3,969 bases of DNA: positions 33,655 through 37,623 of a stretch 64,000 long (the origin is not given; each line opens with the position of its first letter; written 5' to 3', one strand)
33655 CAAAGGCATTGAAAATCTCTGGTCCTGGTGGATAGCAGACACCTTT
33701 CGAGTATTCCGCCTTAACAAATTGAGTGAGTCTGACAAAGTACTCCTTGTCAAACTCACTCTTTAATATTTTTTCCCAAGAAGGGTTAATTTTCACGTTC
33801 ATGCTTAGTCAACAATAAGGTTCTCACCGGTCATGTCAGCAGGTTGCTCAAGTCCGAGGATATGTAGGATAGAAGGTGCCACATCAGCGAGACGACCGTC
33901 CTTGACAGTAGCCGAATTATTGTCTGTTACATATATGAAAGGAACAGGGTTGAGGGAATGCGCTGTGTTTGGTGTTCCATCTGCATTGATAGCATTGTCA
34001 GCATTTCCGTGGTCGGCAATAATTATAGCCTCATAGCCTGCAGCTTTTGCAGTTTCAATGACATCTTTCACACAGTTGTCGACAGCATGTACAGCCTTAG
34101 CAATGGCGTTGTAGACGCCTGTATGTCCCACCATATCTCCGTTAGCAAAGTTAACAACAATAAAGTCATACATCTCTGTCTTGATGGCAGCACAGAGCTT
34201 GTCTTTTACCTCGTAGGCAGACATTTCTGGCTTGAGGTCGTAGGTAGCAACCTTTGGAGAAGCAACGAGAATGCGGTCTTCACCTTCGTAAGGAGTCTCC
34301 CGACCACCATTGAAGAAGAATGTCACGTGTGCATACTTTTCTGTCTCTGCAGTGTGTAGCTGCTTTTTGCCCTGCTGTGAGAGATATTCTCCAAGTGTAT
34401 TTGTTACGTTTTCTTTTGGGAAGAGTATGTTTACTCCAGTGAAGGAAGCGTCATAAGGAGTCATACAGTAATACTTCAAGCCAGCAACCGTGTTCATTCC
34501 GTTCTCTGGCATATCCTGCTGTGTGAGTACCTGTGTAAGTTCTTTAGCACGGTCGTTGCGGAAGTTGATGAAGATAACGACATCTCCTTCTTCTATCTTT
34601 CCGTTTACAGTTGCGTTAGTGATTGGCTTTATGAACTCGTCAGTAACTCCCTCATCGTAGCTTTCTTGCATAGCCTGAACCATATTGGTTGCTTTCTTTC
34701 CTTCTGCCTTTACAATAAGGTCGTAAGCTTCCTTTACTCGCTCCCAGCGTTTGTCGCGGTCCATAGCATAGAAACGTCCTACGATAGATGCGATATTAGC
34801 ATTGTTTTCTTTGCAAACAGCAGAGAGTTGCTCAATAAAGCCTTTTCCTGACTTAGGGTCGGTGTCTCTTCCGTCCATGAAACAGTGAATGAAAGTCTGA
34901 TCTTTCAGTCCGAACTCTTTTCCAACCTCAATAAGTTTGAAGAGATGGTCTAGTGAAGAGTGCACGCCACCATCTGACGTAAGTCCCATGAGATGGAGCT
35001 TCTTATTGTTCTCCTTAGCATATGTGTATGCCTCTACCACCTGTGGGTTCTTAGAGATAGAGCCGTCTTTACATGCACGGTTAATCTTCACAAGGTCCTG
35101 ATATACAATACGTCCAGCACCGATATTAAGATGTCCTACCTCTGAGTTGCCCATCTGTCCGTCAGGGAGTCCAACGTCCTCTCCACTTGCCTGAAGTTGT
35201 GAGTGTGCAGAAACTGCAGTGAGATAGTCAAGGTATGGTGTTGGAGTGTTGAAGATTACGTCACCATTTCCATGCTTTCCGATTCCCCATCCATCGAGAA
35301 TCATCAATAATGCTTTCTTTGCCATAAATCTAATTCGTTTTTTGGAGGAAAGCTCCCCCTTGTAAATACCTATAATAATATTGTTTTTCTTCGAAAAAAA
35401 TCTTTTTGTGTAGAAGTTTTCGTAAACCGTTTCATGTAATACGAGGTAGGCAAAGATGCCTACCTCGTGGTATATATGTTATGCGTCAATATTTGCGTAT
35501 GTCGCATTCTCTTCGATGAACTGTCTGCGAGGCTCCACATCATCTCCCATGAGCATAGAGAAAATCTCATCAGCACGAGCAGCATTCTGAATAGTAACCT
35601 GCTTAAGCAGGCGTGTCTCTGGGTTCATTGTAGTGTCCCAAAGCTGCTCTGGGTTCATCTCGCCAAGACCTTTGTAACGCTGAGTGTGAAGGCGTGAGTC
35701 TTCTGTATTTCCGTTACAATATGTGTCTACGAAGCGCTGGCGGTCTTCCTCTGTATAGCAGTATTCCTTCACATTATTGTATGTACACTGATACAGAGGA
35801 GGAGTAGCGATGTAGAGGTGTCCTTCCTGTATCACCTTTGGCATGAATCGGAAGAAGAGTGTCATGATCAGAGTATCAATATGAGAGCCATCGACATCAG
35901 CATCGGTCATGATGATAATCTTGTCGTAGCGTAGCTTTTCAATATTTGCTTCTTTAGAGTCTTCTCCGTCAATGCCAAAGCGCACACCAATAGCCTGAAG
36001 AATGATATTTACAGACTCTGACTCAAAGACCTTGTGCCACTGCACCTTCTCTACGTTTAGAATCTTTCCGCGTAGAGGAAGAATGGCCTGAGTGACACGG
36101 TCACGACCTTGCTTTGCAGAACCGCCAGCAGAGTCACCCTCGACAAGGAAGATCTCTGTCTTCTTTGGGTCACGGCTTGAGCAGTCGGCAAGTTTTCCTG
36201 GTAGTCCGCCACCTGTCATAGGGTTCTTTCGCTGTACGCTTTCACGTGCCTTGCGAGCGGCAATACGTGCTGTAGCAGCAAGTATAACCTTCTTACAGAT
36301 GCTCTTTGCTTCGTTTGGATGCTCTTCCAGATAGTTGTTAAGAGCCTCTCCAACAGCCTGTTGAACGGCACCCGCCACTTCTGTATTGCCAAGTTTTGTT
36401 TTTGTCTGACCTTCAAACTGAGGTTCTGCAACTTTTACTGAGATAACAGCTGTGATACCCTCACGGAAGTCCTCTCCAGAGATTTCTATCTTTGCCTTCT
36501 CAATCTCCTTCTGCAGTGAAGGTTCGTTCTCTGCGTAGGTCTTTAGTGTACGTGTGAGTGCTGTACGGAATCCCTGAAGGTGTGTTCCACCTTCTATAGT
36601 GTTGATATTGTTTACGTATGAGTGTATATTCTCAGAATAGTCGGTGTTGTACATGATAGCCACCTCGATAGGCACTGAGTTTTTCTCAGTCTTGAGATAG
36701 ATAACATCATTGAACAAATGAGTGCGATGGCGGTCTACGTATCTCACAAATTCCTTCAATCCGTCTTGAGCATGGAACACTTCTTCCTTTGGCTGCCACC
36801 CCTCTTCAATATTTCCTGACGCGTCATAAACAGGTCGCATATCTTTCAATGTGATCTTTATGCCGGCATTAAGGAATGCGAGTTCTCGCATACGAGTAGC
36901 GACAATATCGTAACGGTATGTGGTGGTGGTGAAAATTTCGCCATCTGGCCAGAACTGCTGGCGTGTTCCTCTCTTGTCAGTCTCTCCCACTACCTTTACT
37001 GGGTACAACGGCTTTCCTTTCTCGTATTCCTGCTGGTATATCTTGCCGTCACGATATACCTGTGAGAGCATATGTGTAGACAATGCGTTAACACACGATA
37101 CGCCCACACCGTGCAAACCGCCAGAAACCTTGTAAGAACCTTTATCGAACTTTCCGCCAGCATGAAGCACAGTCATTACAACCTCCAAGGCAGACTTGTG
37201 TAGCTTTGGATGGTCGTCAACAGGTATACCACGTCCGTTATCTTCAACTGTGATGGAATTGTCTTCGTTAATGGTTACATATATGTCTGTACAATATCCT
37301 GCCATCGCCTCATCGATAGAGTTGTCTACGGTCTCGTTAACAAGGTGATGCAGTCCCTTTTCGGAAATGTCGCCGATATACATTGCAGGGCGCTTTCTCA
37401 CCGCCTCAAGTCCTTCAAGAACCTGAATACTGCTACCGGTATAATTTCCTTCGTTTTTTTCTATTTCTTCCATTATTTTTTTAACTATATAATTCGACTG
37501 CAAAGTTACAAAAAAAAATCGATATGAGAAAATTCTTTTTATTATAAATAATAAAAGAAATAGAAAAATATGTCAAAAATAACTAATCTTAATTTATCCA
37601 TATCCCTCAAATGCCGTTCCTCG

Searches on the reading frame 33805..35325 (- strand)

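Call 39: search_protein_families(library=pfam, proteins=[window:33805-35325:-], max_evalue=0.001)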
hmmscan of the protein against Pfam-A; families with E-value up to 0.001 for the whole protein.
window:33805-35325:- (506 aa): 4 families
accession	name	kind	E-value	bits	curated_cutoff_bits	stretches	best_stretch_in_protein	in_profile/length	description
PF06415.18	iPGM_N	-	3.3e-80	269.1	27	1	81-292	1-216/217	BPG-independent PGAM N-terminus (iPGM_N)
PF01676.23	Metalloenzyme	-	3.1e-79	266.5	24.3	1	3-493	1-251/252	Metalloenzyme superfamily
PF01663.27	Phosphodiest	-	1.1e-06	28.9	23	1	367-445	133-225/342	Type I phosphodiesterase / nucleotide pyrophosphatase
PF08665.17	PglZ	-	1.2e-05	25.8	25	0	387-441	117-172/179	PglZ domain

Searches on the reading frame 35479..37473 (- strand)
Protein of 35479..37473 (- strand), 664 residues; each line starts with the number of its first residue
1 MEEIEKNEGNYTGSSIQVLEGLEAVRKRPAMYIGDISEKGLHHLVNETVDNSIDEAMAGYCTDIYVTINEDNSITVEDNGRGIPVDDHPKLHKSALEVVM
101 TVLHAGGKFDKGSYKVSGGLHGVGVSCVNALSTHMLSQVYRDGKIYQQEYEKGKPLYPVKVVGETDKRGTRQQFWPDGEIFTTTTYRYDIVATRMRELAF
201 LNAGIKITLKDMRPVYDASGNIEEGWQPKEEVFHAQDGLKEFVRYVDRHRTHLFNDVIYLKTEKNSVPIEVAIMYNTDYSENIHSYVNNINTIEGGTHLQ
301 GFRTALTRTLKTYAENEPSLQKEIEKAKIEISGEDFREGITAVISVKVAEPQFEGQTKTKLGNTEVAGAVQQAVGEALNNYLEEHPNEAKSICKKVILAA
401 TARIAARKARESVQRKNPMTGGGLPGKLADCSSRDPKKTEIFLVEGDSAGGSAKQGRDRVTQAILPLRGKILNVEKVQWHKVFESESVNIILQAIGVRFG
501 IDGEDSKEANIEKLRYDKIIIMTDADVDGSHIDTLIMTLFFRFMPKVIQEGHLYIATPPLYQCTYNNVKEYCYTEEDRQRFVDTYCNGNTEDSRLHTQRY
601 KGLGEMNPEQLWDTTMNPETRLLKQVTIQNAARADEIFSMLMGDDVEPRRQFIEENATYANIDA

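Call 39: search_protein_families(library=pfam, proteins=[window:35479-37473:-], max_evalue=0.001)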
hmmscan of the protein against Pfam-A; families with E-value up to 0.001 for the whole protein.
window:35479-37473:- (664 aa): 5 families
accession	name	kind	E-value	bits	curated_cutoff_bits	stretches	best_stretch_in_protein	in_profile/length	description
PF00204.31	DNA_gyraseB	-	3.7e-58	196.3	27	1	238-411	1-172/173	DNA gyrase B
PF00986.26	DNA_gyraseB_C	-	4.3e-31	107.3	29.8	1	594-654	3-63/63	DNA gyrase B subunit, carboxyl terminus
PF02518.31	HATPase_c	-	1.3e-18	67.9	26.4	1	38-171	3-102/111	Histidine kinase-, DNA gyrase B-, and HSP90-like ATPase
PF01751.28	Toprim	-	6e-18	65.2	23.1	1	440-556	1-94/96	Toprim domain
PF13589.12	HATPase_c_3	-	0.00071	20.1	25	0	44-87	6-49/137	Histidine kinase-, DNA gyrase B-, and HSP90-like ATPase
